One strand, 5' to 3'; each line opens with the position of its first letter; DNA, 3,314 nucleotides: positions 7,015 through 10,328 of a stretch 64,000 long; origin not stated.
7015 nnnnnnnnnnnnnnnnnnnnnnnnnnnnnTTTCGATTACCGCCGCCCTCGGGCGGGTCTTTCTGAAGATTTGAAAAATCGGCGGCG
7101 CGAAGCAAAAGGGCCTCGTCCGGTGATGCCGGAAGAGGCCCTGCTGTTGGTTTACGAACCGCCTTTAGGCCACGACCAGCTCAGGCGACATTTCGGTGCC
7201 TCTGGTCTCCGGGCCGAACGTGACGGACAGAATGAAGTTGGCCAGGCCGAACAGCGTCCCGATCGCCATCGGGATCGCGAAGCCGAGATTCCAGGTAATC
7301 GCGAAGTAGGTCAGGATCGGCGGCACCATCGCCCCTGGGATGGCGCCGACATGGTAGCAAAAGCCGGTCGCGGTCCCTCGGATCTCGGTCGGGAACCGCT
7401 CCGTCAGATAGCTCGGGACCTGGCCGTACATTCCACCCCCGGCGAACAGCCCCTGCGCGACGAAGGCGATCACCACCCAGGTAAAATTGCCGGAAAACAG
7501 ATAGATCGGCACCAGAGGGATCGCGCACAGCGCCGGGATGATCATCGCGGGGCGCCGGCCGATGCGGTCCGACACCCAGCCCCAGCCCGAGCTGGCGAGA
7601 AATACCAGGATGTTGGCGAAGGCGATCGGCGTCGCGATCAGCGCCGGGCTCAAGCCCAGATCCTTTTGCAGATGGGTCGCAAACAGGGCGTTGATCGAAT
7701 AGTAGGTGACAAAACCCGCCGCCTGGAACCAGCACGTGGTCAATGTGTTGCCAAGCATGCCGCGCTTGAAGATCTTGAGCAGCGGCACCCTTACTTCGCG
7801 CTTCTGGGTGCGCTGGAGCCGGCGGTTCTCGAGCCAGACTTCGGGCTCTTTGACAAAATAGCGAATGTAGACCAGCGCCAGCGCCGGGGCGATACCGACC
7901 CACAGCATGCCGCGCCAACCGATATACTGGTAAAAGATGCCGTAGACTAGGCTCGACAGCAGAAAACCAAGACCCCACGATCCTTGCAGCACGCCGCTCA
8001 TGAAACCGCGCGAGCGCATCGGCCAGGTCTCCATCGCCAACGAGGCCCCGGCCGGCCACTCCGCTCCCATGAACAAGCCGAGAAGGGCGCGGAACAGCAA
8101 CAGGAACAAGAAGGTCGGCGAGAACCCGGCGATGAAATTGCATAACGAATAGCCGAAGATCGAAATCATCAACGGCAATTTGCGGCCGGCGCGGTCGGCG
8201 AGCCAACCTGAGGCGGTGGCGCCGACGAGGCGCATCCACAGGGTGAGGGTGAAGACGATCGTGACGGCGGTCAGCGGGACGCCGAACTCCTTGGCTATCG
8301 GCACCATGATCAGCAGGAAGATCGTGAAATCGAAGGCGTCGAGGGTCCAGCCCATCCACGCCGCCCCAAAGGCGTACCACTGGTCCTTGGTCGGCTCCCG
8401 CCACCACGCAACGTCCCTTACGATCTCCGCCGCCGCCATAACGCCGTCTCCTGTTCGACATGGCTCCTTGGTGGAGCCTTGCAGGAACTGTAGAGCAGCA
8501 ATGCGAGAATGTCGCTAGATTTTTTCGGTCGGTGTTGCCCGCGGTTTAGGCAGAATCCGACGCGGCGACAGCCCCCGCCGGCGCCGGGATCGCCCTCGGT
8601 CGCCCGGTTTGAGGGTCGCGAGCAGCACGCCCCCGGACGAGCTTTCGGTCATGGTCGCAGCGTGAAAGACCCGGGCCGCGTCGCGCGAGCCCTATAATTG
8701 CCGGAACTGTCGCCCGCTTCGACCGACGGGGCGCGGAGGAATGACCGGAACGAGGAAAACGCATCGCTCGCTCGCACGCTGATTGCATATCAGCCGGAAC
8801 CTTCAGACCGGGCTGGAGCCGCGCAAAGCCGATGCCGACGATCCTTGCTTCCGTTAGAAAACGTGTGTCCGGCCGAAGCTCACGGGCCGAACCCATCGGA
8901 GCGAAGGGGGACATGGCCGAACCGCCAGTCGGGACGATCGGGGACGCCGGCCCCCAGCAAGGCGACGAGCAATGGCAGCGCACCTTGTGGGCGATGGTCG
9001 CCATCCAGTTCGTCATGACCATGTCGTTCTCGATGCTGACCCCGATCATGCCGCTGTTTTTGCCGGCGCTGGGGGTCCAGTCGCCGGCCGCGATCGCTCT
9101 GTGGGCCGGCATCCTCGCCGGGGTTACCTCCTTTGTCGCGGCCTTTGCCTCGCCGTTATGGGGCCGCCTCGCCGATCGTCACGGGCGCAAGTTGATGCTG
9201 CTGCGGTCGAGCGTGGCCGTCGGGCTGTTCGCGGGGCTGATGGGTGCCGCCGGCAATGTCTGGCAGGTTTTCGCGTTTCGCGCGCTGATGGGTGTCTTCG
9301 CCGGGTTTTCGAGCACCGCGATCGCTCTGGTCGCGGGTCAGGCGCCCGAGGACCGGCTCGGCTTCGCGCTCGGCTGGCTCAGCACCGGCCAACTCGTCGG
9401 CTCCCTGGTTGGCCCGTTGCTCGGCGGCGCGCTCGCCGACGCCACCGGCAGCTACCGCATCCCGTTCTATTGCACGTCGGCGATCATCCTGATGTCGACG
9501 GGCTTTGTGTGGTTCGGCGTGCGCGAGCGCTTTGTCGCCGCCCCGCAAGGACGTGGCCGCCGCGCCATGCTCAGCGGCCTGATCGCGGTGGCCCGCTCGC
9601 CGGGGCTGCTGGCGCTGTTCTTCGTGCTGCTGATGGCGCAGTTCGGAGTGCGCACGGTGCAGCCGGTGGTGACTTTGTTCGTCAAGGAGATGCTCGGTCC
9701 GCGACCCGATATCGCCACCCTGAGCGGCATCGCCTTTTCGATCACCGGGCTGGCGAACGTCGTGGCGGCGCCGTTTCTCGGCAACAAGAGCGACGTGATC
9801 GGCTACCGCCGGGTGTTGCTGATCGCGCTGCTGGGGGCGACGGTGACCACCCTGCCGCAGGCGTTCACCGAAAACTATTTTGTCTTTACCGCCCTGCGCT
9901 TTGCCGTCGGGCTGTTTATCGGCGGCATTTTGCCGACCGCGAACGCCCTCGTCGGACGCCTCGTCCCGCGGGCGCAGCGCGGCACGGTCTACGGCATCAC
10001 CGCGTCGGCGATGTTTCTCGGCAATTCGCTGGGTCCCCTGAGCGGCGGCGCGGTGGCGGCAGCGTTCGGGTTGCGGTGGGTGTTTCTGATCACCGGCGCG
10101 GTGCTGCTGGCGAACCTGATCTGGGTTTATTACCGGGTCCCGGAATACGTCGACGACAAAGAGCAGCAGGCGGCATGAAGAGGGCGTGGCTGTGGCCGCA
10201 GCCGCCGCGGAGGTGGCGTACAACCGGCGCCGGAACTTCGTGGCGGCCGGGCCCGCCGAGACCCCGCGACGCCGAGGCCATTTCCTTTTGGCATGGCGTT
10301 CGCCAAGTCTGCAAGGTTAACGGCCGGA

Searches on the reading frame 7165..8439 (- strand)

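Call 27: search_protein_families(library=pfam, proteins=[window:7165-8439:-], max_evalue=0.0001)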
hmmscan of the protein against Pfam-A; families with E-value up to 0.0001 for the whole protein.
window:7165-8439:- (424 aa): 3 families
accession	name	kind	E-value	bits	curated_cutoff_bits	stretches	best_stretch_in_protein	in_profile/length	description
PF07690.21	MFS_1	-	8.7e-46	156.9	33.4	2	32-240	6-221/347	Major Facilitator Superfamily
PF00083.30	Sugar_tr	-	2.6e-27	96.2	22.3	1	59-415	48-443/452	Sugar (and other) transporter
PF12832.13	MFS_1_like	-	1.1e-08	34.9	25.2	1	254-332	23-104/373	MFS_1 like family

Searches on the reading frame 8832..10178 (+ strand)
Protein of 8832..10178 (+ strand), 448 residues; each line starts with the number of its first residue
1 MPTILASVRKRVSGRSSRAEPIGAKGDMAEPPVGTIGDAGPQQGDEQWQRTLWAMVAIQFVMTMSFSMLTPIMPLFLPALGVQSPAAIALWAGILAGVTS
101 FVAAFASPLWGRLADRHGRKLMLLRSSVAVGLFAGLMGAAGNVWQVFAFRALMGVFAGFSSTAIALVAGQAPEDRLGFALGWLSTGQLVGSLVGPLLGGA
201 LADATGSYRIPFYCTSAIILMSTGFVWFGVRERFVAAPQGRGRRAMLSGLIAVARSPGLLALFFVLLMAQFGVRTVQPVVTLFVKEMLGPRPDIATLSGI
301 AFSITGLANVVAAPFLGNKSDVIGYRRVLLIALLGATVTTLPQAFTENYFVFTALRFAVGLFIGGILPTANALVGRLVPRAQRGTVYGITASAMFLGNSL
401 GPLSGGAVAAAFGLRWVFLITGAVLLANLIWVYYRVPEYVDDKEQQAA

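Call 27: search_protein_families(library=pfam, proteins=[window:8832-10178:+], max_evalue=0.0001)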
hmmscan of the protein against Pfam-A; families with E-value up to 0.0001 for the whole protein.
window:8832-10178:+ (448 aa): 4 families
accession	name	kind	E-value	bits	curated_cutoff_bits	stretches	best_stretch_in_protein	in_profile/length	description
PF07690.21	MFS_1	-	5.6e-58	197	33.4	2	57-279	3-227/347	Major Facilitator Superfamily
PF00083.30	Sugar_tr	-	8.2e-17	61.7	22.3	2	88-227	44-189/452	Sugar (and other) transporter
PF12832.13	MFS_1_like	-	8.2e-12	45.3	25.2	1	52-419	1-372/373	MFS_1 like family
PF11700.14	ATG22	-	4.4e-06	26.1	24.1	0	100-229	331-472/482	Vacuole effluxer Atg22 like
